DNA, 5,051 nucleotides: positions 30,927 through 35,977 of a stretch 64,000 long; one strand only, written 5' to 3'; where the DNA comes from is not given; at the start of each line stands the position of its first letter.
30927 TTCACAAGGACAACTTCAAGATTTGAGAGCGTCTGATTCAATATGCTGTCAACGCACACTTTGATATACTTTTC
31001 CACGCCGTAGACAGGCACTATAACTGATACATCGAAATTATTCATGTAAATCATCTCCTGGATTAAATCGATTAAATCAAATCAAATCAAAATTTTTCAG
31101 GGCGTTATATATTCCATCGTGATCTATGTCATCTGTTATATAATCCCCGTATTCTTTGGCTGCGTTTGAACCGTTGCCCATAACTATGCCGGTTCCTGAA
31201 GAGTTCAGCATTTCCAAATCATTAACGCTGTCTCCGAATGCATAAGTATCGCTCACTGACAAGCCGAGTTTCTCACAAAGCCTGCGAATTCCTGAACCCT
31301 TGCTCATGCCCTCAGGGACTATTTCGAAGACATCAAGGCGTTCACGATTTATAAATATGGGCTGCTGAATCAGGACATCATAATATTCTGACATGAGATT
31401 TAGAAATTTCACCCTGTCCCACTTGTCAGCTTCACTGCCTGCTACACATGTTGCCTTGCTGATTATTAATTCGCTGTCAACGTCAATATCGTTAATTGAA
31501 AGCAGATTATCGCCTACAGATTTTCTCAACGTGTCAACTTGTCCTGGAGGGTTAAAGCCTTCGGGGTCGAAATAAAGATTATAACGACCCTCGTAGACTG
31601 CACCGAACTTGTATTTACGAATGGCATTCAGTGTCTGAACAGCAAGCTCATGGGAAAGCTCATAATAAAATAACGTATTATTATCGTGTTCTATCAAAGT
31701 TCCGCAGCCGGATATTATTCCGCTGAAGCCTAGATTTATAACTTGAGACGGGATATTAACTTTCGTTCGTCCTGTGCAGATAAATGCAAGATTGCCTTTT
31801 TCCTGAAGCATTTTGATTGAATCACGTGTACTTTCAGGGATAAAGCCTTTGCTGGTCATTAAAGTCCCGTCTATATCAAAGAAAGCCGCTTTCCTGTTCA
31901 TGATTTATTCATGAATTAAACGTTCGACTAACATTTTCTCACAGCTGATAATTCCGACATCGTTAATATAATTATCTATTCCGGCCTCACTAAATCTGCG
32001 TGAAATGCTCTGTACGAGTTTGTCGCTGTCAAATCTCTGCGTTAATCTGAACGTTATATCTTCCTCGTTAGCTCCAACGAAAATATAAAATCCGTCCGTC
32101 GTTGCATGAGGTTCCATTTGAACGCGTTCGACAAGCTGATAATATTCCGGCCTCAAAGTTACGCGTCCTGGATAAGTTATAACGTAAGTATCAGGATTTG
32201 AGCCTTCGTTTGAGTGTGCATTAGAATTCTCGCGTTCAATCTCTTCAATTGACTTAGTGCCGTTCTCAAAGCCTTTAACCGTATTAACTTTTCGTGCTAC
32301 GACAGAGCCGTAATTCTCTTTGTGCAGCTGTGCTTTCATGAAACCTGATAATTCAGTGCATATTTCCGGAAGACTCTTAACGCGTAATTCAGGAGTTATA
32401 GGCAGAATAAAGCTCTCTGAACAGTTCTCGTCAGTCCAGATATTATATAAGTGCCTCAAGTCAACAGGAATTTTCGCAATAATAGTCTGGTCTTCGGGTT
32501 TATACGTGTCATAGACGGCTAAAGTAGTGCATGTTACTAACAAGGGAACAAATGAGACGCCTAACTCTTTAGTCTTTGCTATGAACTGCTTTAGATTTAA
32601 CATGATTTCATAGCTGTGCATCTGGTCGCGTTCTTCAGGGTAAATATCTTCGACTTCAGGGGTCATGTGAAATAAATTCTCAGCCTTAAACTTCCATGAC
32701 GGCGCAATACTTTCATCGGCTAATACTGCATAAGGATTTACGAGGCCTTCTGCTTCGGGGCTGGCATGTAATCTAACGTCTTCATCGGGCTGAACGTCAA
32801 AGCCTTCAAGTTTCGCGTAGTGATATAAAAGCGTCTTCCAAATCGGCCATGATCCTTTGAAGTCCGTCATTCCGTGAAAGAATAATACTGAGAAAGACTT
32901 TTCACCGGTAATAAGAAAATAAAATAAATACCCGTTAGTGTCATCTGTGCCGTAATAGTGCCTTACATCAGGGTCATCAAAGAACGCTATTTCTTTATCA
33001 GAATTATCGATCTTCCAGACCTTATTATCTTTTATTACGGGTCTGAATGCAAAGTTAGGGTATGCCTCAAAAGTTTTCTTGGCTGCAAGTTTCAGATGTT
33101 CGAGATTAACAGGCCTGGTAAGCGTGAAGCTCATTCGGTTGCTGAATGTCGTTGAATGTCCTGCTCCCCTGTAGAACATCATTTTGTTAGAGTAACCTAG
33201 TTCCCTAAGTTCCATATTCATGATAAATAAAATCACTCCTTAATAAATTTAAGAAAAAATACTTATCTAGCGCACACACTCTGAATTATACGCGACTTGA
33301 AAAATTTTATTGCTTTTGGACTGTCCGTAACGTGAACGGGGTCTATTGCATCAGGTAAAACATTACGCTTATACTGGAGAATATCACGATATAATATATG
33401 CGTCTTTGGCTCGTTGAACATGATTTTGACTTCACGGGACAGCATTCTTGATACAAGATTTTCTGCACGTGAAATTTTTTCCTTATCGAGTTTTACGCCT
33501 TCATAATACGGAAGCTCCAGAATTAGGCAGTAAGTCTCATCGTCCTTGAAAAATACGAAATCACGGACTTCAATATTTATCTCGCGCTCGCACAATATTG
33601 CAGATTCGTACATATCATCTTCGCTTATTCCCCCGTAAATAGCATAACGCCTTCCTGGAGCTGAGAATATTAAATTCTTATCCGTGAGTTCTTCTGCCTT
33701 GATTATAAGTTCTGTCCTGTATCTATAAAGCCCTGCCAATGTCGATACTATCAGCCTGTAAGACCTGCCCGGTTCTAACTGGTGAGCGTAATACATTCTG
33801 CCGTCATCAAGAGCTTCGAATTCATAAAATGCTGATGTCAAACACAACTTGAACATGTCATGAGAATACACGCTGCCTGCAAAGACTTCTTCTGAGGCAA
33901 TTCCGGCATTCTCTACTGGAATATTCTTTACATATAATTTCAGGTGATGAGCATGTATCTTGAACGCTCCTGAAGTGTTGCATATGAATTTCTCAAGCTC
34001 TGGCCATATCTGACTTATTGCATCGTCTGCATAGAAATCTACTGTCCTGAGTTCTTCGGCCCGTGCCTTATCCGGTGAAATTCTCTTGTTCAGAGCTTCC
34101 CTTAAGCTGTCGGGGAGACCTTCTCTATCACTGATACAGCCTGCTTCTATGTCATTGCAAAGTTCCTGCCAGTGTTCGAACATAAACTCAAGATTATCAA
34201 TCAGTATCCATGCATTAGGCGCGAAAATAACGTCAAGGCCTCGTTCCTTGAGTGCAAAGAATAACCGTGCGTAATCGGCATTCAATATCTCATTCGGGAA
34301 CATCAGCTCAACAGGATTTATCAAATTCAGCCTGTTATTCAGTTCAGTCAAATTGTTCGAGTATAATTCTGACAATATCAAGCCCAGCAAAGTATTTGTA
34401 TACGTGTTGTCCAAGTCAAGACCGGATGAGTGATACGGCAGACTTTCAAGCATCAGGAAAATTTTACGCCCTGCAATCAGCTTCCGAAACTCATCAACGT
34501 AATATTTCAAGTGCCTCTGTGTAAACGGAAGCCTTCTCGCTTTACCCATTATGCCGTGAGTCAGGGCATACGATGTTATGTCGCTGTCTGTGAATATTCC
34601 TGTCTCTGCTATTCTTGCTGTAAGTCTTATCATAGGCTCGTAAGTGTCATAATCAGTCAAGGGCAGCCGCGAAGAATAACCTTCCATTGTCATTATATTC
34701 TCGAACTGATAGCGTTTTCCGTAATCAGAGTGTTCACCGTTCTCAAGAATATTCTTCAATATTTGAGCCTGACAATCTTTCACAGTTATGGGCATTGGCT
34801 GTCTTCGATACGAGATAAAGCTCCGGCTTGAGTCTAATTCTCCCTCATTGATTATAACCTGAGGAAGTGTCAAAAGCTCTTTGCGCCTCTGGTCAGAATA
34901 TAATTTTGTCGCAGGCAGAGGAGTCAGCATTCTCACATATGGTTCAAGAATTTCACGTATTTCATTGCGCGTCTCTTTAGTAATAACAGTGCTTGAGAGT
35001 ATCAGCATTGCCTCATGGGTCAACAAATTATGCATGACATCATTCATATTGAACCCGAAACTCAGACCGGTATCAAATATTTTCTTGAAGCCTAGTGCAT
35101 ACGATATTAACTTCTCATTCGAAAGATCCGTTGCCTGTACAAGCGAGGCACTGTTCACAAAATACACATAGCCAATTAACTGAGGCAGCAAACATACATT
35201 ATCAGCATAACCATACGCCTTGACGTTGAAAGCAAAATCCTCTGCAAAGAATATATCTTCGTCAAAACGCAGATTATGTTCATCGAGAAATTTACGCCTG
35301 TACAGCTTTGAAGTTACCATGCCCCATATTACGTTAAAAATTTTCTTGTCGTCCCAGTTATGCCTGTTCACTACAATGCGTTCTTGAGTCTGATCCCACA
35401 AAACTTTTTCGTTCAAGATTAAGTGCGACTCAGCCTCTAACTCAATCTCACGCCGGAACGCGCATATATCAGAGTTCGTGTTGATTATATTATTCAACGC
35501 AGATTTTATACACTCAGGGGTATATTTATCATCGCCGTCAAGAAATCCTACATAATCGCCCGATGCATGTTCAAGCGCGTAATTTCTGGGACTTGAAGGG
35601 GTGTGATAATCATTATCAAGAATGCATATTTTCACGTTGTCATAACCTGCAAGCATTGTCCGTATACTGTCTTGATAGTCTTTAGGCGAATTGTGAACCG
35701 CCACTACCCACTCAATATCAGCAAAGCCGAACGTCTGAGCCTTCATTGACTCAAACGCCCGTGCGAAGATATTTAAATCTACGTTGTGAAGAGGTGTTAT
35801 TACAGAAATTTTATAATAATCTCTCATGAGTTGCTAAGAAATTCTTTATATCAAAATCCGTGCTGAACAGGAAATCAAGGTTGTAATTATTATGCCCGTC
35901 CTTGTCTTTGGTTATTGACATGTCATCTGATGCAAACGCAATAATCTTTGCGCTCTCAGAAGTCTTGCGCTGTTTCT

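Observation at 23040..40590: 17.5-kb, 13-gene operon for a glyco/acyl conjugate with three adenylating enzymes and two condensation-like enzymes but no carrier protein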

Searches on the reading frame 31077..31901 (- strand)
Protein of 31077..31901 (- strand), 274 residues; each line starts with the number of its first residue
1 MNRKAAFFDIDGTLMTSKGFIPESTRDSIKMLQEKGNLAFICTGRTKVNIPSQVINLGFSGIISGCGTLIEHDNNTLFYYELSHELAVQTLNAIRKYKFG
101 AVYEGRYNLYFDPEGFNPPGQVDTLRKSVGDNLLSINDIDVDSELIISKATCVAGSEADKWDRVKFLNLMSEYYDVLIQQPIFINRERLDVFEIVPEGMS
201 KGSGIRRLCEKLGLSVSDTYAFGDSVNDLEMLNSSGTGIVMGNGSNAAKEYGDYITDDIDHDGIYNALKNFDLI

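Call 3: search_protein_families(library=pfam, proteins=[window:31077-31901:-], max_evalue=0.01)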
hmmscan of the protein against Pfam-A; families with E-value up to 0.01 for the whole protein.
window:31077-31901:- (274 aa): 4 families
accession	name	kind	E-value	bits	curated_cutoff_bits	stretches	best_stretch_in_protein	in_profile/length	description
PF08282.18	Hydrolase_3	-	3.2e-47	161.9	20.9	1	7-268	2-255/255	haloacid dehalogenase-like hydrolase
PF00702.32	Hydrolase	-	2.1e-09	38.5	26.4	1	194-236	149-191/191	haloacid dehalogenase-like hydrolase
PF05116.19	S6PP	-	2.1e-09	37.8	20.3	1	181-247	149-212/247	Sucrose-6F-phosphate phosphohydrolase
PF12710.13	HAD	-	1.6e-06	29.1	27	0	196-232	146-188/189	haloacid dehalogenase-like hydrolase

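Call 5: search_protein_families(library=ncbifam, proteins=[window:31077-31901:-], max_evalue=0.01)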
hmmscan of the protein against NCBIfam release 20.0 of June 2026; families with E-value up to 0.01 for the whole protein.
window:31077-31901:- (274 aa): 32 families (the best 25 are shown)
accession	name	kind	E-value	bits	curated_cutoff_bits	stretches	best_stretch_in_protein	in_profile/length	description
TIGR00099.1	Cof-subfamily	subfamily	2.5e-42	145.3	137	1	6-268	2-256/256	Cof-type HAD-IIB family hydrolase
NF045966.1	YcsE_rel_Pase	equivalog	8.2e-24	84.5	220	1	3-274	2-265/265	YcsE-related riboflavin metabolism phosphatase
NF011705.0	PRK15126.1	equivalog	3.4e-23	82.3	336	2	186-244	174-232/272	HMP-PP phosphatase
NF002245.0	PRK01158.1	equivalog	1.8e-22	79.8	198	2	195-273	152-230/233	phosphoglycolate phosphatase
TIGR01487.1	Pglycolate_arch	equivalog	9.6e-21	74.6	122.75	2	193-267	140-214/215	phosphoglycolate phosphatase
TIGR01484.1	HAD-SF-IIB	subfamily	2.1e-19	70.5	41.8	2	183-241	163-221/221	HAD-IIB family hydrolase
NF007821.0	PRK10530.1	equivalog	8e-19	67.9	274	1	190-269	189-268/272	pyridoxal phosphatase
NF008213.0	PRK10976.1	equivalog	1.9e-17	63.7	386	2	190-249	180-239/266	sugar/pyridoxal phosphate phosphatase YigL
NF007806.0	PRK10513.1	equivalog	2e-17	63.5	273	1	192-271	188-267/270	sugar-phosphatase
TIGR01482.1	SPP-subfamily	subfamily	3e-17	63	107.15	1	9-264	4-217/225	sucrose-phosphate phosphatase subfamily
TIGR01486.1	HAD-SF-IIB-MPGP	subfamily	2.8e-08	33.4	164.75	1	7-52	3-48/257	mannosyl-3-phosphoglycerate phosphatase family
TIGR01490.1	HAD-SF-IB-hyp1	subfamily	3.7e-08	33.9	98.3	1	199-239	154-194/202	HAD-IB family hydrolase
TIGR01488.1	HAD-SF-IB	subfamily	1e-07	32.1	45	1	188-233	127-175/177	HAD-IB family phosphatase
NF001217.0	PRK00192.1-4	equivalog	9.6e-07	28.6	373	1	193-243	175-225/265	mannosyl-3-phosphoglycerate phosphatase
NF001216.0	PRK00192.1-2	equivalog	4.2e-06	26.4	353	1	192-244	172-226/275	mannosyl-3-phosphoglycerate phosphatase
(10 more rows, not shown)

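Call 81: search_solved_structures(query=window:31077-31901:-, max_evalue=1e-10)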
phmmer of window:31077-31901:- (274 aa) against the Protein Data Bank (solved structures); distinct sequences matched with E-value up to 1e-10: 10.
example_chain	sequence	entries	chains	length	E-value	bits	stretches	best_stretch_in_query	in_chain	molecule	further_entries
2pq0_A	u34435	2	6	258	1.8e-29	106.2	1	192-274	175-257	Hypothetical conserved protein GK1056 | Hypothetical conserved protein, GK1056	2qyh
3fzq_A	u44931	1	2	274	2.4e-24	89.4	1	5-273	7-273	Putative hydrolase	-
1ymq_A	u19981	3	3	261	1.3e-19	73.9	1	192-274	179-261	sugar-phosphate phosphatase BT4131 | Putative uncharacterized protein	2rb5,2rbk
2rar_A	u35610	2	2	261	1.7e-18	70.2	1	192-274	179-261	Putative uncharacterized protein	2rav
3niw_A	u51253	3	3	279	2.2e-18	69.9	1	4-270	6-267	Haloacid dehalogenase-like hydrolase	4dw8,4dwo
3r4c_A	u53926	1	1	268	4.1e-17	65.7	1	196-274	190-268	Hydrolase, haloacid dehalogenase-like hydrolase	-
1nrw_A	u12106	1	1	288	2.6e-16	63.1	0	192-270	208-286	hypothetical protein, haloacid dehalogenase-like hydrolase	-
3dnp_A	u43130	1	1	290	1.5e-15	60.6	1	183-271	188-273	Stress response protein yhaX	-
3pgv_A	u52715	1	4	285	1.7e-15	60.4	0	187-250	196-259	haloacid dehalogenase-like hydrolase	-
3mpo_A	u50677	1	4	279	3e-13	53.1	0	192-271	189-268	Predicted hydrolase of the HAD superfamily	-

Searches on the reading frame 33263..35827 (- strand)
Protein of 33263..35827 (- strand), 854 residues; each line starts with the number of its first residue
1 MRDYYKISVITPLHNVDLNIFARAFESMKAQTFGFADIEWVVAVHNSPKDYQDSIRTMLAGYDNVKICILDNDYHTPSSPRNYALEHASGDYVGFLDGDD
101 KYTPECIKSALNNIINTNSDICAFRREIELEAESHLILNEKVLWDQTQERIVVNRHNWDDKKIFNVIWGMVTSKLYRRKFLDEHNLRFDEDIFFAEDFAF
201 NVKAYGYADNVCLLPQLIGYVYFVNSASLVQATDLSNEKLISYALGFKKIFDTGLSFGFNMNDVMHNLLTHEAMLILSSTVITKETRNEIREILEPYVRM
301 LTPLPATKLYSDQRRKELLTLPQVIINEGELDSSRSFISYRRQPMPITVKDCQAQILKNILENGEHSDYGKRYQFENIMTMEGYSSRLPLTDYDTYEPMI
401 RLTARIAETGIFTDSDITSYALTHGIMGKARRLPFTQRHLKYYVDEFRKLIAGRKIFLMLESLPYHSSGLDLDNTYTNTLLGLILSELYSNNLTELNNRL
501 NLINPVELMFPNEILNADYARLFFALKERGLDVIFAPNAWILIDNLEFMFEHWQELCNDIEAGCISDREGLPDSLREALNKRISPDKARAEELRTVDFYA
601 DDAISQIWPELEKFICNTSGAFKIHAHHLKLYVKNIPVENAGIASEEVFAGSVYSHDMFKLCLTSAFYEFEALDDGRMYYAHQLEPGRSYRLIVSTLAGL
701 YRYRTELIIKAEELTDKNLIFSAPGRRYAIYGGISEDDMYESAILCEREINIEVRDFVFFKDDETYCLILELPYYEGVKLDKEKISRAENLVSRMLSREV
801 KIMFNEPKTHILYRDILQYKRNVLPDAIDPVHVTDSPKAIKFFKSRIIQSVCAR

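Call 3: search_protein_families(library=pfam, proteins=[window:33263-35827:-], max_evalue=0.01)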
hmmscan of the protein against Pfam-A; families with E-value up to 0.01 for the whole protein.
window:33263-35827:- (854 aa): 4 families
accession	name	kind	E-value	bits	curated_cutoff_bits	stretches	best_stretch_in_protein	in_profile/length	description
PF03321.19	GH3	-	8.9e-41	140.5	23.6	1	349-638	12-304/304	GH3 family N-terminal domain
PF00535.33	Glycos_transf_2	-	3.2e-16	60.1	23.3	1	8-149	1-132/168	Glycosyl transferase family 2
PF23571.1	GH3_M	-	2.9e-09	37.3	23.6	1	661-713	3-62/75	GH3 family central domain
PF10111.15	Glyco_tranf_2_2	-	4.8e-05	23.4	27.3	1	8-112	1-104/276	Glycosyltransferase like family 2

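Call 5: search_protein_families(library=ncbifam, proteins=[window:33263-35827:-], max_evalue=0.01)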
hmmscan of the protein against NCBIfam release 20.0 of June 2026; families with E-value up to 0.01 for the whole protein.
window:33263-35827:- (854 aa): 12 families
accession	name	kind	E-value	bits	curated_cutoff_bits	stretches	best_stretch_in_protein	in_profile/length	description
NF007482.0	PRK10073.1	equivalog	4.2e-15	55.6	423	1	3-250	4-242/334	glycosyltransferase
NF047683.1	TeichurnBiosyTuaG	equivalog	7.9e-11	42.1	400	1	6-116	7-113/252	teichuronic acid biosynthesis protein TuaG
NF050050.1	ProtGlycPglI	equivalog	2.9e-10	40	500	1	6-121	3-115/306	GalNAc(5)-diNAcBac-PP-undecaprenol beta-1,3-glucosyltransferase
NF041394.1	GtaseAglG_Halo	equivalog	2.4e-06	27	440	1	6-111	2-104/304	glucosyl-dolichyl phosphate glucuronosyltransferase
NF052613.1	OlsH_GH3_orni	equivalog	9.8e-05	21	620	0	347-395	36-84/524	lyso-ornithine lipid synthetase OlsH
NF041875.1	EPS_EpsD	equivalog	0.00043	19.8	370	1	7-112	1-102/325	exopolysaccharide biosynthesis glycosyltransferase EpsD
NF038299.1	EPS_HpsN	equivalog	0.00075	18.6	425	1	6-190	2-186/317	hormogonium polysaccharide biosynthesis glycosyltransferase HpsN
NF038302.1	EPS_HpsE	equivalog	0.0033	16.4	300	1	22-131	17-127/307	hormogonium polysaccharide biosynthesis glycosyltransferase HpsE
NF053739.1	GlytfEpsEBac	equivalog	0.0037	16.3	450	1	6-103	2-96/265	glycosyltransferase EpsE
NF007453.0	PRK10018.1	equivalog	0.005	16.5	382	1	3-110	4-107/280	colanic acid biosynthesis glycosyltransferase WcaA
TIGR03111.1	glyc2_xrt_Gpos1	hypoth_equivalog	0.0051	15.6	363.95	1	3-127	47-168/439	TIGR03111 family XrtG-associated glycosyltransferase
TIGR04017.1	WcaA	equivalog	0.0091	15.6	495.75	0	6-110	6-106/279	colanic acid biosynthesis glycosyltransferase WcaA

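Call 56: search_protein_families(library=pfam, proteins=[window:33263-35827:-], max_evalue=10)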
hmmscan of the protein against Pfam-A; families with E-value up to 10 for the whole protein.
window:33263-35827:- (854 aa): 5 families
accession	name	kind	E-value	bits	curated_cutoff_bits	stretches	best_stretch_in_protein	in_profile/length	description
PF03321.19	GH3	-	8.9e-41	140.5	23.6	1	349-638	12-304/304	GH3 family N-terminal domain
PF00535.33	Glycos_transf_2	-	3.2e-16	60.1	23.3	1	8-149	1-132/168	Glycosyl transferase family 2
PF23571.1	GH3_M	-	2.9e-09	37.3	23.6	1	661-713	3-62/75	GH3 family central domain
PF10111.15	Glyco_tranf_2_2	-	4.8e-05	23.4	27.3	1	8-112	1-104/276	Glycosyltransferase like family 2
PF13641.12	Glyco_tranf_2_3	-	0.13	12.7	27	1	35-118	28-114/230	Glycosyltransferase like family 2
